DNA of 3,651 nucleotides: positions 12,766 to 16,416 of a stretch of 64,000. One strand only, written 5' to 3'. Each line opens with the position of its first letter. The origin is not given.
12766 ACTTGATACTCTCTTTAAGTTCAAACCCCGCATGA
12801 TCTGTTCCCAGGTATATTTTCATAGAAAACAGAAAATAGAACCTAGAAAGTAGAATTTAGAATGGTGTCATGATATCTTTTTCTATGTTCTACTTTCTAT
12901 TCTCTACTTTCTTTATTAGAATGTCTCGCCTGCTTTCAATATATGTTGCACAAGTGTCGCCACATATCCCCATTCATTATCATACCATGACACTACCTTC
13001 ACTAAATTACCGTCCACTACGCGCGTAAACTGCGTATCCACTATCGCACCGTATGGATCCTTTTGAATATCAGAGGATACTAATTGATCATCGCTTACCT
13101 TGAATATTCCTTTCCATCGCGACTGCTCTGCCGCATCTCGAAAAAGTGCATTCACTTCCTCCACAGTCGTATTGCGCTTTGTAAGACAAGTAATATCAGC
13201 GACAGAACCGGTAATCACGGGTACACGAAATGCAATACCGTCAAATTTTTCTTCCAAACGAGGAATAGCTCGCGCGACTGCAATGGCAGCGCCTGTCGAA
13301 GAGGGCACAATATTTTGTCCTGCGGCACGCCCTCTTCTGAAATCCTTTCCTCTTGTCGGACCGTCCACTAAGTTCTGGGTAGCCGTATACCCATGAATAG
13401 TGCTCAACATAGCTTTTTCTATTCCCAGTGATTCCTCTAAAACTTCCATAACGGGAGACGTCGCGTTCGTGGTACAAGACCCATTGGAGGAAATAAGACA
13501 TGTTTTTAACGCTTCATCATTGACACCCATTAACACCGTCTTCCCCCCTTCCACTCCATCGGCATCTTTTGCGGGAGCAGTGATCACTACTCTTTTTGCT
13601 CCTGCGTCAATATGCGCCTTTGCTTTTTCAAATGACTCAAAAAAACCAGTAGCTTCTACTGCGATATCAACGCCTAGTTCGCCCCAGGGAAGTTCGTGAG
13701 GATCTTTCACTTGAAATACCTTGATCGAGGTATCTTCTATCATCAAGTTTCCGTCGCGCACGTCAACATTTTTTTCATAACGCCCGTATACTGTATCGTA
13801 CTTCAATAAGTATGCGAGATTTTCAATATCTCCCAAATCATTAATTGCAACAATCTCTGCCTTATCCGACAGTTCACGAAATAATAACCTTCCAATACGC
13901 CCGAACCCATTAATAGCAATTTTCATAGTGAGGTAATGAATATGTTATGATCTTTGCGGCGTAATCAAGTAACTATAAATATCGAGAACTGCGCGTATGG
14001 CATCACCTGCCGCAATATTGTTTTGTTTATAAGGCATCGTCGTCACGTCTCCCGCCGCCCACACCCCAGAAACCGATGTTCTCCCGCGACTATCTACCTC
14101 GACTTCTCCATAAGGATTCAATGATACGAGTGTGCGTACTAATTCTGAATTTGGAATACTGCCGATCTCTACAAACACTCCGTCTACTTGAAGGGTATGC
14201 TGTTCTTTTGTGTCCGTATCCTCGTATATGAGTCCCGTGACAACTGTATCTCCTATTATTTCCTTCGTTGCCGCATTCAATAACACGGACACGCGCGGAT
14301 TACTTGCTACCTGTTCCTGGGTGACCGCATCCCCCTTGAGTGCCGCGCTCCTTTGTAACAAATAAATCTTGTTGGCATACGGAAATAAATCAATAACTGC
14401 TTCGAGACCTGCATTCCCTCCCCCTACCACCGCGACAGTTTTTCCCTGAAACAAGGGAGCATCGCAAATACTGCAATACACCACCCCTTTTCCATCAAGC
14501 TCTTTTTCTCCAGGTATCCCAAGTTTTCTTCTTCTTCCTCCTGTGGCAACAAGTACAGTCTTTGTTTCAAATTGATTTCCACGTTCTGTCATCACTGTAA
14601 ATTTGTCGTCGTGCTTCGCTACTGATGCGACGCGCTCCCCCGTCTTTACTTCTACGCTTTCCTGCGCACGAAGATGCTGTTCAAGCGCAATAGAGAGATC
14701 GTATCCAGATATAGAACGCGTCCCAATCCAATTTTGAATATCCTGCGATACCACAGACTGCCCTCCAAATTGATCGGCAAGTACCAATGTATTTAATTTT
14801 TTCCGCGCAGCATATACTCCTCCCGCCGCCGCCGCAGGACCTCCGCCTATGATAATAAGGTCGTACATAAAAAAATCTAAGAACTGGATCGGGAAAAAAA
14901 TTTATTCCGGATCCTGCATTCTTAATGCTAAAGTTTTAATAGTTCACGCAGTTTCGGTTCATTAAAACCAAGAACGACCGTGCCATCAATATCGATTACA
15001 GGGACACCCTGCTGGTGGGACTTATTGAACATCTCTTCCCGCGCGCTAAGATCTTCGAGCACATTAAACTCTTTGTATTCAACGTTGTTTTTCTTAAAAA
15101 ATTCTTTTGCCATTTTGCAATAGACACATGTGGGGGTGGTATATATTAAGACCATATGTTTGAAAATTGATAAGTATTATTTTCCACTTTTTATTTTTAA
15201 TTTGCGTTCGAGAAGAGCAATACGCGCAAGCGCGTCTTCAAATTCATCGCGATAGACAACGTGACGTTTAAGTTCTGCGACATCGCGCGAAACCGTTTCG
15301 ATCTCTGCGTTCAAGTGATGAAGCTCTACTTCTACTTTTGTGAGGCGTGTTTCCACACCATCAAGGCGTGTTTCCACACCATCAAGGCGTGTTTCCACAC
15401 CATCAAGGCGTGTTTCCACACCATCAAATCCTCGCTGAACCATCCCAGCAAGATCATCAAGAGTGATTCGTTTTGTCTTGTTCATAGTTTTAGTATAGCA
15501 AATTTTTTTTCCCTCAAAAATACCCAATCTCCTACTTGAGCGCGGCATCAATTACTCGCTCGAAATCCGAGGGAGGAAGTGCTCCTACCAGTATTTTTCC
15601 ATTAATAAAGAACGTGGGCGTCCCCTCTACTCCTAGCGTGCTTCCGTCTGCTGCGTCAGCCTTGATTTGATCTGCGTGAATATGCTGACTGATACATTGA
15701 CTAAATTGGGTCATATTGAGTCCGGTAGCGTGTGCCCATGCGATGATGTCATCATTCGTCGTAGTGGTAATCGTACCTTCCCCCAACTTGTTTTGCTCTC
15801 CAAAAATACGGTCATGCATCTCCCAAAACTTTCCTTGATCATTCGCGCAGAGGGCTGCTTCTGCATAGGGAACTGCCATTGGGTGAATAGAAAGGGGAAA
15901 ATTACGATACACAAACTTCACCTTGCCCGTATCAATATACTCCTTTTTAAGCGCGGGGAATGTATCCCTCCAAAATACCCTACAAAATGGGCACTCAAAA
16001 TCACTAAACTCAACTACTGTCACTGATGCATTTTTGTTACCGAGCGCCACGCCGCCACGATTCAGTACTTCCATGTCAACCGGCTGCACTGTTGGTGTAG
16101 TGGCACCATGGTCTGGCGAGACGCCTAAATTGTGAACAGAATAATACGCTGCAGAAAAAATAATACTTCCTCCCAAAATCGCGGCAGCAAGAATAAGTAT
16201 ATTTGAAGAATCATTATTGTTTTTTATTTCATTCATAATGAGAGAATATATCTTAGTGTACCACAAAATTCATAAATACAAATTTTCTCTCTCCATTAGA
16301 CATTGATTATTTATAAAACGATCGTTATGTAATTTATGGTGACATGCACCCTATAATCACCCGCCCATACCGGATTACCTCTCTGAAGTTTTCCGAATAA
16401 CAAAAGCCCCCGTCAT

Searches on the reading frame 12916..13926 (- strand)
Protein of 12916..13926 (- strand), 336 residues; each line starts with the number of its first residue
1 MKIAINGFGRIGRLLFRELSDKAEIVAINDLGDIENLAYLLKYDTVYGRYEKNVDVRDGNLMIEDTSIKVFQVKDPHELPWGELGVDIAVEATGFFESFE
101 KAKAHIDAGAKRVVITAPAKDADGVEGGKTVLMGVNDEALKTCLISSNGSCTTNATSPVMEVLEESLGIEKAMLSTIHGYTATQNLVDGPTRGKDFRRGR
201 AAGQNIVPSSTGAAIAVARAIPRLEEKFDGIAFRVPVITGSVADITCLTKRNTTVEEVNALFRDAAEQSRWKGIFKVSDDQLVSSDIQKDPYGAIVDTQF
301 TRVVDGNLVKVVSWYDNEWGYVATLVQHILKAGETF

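Call 68: search_protein_families(library=pfam, proteins=[window:12916-13926:-], max_evalue=0.0001)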
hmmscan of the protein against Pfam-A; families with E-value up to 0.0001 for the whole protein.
window:12916-13926:- (336 aa): 2 families
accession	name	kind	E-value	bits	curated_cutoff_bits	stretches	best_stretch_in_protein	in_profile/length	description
PF02800.25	Gp_dh_C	-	1.5e-55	187.5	24.4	1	158-315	3-158/158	Glyceraldehyde 3-phosphate dehydrogenase, C-terminal domain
PF00044.30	Gp_dh_N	-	6.5e-36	123.1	31.7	1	1-98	1-100/101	Glyceraldehyde 3-phosphate dehydrogenase, NAD binding domain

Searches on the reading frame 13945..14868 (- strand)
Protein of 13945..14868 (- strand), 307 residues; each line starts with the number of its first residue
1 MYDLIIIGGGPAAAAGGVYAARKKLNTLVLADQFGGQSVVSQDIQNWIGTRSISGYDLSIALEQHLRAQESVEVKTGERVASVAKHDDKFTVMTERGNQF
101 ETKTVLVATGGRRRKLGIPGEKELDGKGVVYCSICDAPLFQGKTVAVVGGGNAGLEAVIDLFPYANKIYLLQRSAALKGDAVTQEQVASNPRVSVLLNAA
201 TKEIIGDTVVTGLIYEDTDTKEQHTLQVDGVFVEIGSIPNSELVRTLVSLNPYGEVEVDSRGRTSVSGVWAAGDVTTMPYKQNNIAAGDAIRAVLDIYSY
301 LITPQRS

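Call 69: search_protein_families(library=pfam, proteins=[window:13945-14868:-], max_evalue=0.0001)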
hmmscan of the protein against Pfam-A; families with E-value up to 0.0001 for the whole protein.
window:13945-14868:- (307 aa): 5 families
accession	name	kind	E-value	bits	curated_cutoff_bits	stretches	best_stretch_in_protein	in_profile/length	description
PF07992.20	Pyr_redox_2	-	1.3e-42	146.7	26.1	1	2-280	1-281/291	Pyridine nucleotide-disulphide oxidoreductase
PF13738.12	Pyr_redox_3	-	2.6e-20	73.3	30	1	68-273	92-305/305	Pyridine nucleotide-disulphide oxidoreductase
PF00070.33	Pyr_redox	-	1.9e-08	35.1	22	1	145-214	2-78/82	Pyridine nucleotide-disulphide oxidoreductase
PF03486.20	HI0933_like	-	6.9e-08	32.7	50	0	61-112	114-165/244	HI0933-like protein Rossmann domain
PF01134.28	GIDA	-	9.9e-05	22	22.1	0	61-114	100-153/391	Glucose inhibited division protein A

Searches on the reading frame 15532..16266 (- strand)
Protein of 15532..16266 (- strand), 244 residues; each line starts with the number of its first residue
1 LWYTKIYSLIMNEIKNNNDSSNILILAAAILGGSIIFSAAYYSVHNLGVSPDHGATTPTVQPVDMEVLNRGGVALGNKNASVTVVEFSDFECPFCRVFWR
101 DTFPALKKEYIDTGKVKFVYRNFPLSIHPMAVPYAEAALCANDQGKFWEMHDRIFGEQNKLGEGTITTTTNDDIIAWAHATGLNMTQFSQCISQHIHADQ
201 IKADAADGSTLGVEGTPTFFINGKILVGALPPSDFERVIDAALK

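Call 69: search_protein_families(library=pfam, proteins=[window:15532-16266:-], max_evalue=0.0001)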
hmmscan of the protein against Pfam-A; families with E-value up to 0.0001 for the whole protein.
window:15532-16266:- (244 aa): 3 families
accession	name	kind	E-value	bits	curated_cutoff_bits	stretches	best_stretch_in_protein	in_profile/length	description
PF13462.12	Thioredoxin_4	-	2.4e-37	129.1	23.2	1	70-241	3-165/165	Thioredoxin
PF01323.26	DSBA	-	4.5e-19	69.4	25.6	2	140-239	94-190/191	DSBA-like thioredoxin domain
PF13098.12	Thioredoxin_2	-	5.4e-08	33.6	27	1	78-238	3-103/104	Thioredoxin-like domain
